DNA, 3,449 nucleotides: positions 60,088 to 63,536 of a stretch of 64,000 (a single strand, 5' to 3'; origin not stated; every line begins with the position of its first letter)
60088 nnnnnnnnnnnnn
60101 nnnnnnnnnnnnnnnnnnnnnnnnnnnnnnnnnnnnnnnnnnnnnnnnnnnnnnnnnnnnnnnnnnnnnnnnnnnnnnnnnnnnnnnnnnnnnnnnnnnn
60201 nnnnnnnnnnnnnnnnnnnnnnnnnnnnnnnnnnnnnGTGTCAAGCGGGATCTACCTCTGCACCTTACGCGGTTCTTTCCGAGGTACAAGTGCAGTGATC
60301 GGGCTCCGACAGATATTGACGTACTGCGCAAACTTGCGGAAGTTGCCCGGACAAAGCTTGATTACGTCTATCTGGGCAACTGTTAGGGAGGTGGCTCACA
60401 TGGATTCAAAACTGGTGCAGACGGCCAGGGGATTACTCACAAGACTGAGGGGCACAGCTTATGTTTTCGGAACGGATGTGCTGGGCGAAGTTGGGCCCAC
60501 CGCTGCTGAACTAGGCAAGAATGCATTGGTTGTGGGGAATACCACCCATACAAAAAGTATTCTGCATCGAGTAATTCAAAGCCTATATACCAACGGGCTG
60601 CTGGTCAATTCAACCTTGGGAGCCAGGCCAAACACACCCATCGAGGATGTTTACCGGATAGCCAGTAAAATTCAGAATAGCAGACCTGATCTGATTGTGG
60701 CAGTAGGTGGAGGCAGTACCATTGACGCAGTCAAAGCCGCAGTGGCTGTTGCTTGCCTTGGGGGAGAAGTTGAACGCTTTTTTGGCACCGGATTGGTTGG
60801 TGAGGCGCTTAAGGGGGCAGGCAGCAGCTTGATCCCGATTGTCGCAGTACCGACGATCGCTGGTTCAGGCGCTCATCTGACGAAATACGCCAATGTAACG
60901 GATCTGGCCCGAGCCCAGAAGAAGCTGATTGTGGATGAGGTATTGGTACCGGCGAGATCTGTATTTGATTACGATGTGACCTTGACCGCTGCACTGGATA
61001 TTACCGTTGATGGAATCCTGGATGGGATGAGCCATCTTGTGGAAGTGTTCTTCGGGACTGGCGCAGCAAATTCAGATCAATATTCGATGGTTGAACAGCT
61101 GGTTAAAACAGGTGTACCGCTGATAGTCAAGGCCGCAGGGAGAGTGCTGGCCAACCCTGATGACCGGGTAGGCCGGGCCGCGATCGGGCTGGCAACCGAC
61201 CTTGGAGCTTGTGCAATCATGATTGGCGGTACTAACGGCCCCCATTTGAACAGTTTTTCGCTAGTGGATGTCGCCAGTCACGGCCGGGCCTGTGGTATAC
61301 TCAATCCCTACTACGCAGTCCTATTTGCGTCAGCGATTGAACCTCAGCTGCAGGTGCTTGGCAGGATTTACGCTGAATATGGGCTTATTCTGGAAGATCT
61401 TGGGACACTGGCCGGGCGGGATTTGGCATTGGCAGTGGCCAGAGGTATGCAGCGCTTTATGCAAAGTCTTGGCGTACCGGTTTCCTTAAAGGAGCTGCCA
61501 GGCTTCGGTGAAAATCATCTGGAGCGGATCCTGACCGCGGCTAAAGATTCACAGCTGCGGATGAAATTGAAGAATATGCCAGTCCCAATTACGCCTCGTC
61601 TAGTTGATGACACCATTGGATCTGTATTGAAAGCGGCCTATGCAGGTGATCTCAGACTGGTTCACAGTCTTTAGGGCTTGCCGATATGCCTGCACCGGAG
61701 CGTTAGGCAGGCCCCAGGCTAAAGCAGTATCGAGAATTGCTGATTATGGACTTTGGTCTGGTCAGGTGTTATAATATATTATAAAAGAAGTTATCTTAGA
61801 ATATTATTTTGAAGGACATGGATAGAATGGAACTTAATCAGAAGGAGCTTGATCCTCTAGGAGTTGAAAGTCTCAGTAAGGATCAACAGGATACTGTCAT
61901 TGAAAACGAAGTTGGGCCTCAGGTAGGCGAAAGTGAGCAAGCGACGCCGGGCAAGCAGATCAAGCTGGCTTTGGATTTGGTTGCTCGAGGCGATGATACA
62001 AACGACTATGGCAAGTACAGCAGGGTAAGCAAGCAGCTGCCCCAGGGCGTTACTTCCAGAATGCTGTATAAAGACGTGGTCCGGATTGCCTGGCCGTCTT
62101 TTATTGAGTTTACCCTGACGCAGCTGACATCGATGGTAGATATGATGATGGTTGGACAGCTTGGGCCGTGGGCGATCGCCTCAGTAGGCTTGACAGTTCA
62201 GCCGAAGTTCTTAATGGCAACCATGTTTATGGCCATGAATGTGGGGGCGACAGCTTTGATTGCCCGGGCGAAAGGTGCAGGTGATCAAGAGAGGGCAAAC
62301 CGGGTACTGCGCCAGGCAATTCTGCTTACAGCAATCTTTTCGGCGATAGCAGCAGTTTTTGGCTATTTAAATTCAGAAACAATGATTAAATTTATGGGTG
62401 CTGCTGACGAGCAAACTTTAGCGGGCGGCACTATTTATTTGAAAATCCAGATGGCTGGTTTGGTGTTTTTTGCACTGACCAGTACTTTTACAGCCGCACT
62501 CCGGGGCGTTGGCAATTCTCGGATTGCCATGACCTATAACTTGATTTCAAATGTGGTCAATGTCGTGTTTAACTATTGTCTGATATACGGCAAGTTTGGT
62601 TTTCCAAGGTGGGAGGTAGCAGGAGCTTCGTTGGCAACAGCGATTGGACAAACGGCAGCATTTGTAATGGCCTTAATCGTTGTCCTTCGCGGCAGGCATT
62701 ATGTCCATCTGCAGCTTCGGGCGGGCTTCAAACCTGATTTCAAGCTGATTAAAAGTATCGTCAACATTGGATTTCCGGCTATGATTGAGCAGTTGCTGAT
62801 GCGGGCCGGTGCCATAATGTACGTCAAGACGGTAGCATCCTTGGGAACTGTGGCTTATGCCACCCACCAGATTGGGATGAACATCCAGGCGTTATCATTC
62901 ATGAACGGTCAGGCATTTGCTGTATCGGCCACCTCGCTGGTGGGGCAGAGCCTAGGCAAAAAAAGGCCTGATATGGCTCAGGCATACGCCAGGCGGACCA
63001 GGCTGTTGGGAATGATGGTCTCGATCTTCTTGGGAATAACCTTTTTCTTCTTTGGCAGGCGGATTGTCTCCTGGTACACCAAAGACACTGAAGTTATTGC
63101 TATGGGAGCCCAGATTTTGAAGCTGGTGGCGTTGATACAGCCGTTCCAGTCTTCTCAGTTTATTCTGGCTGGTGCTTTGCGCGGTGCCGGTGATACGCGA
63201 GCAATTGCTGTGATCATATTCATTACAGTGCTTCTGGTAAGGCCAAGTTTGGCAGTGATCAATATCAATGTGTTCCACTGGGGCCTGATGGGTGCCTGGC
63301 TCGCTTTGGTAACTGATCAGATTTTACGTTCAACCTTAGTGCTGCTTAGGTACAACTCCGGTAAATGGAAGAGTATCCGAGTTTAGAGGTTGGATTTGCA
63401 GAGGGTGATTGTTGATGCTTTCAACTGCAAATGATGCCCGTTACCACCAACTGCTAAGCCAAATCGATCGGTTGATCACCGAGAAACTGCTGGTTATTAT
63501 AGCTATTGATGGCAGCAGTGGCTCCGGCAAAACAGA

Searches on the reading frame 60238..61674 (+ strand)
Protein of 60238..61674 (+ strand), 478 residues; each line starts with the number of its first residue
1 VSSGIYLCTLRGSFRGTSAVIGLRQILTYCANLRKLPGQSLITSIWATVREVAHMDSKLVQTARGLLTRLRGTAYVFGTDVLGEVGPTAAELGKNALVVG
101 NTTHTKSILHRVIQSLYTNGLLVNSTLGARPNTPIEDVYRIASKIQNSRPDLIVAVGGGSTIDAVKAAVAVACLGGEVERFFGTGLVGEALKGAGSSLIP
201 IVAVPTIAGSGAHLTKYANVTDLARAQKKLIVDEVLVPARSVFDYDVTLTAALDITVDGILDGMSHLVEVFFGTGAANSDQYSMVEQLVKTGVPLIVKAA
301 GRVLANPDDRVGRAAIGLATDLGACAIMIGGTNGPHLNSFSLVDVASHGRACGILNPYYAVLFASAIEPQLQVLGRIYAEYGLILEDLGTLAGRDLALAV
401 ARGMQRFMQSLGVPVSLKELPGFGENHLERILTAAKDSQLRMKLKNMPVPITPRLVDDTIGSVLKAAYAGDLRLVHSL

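Call 78: search_protein_families(library=pfam, proteins=[window:60238-61674:+], max_evalue=0.0001)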
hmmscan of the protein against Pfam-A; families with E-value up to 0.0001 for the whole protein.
window:60238-61674:+ (478 aa): 2 families
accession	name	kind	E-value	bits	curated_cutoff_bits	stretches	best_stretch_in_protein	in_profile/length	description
PF00465.25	Fe-ADH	-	1.8e-32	112.7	31.3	1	73-244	2-167/168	Iron-containing alcohol dehydrogenase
PF13685.12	Fe-ADH_2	-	1.5e-07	31.9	28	1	78-168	3-93/149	Iron-containing alcohol dehydrogenase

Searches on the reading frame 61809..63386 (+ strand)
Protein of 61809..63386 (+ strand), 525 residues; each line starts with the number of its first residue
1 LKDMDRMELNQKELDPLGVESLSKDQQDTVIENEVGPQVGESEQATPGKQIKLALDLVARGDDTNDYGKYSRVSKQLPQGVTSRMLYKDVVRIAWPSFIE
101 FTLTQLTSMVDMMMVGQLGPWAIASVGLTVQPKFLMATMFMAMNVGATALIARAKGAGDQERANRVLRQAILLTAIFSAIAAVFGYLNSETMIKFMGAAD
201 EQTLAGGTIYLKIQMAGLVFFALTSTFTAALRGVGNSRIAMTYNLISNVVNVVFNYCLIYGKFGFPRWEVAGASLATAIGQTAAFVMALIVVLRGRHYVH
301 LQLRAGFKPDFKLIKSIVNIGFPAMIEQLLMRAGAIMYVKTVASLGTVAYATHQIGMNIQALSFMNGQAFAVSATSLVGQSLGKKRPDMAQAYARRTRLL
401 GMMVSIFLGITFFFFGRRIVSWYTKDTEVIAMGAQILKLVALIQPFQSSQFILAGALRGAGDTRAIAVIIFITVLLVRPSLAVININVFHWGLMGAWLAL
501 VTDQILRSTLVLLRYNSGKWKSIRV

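Call 78: search_protein_families(library=pfam, proteins=[window:61809-63386:+], max_evalue=0.0001)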
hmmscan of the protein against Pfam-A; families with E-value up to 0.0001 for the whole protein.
window:61809-63386:+ (525 aa): 1 family
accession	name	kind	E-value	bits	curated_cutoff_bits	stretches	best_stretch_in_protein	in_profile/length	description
PF01554.23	MatE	-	2.5e-60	203.2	24.9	2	96-256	1-160/161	MatE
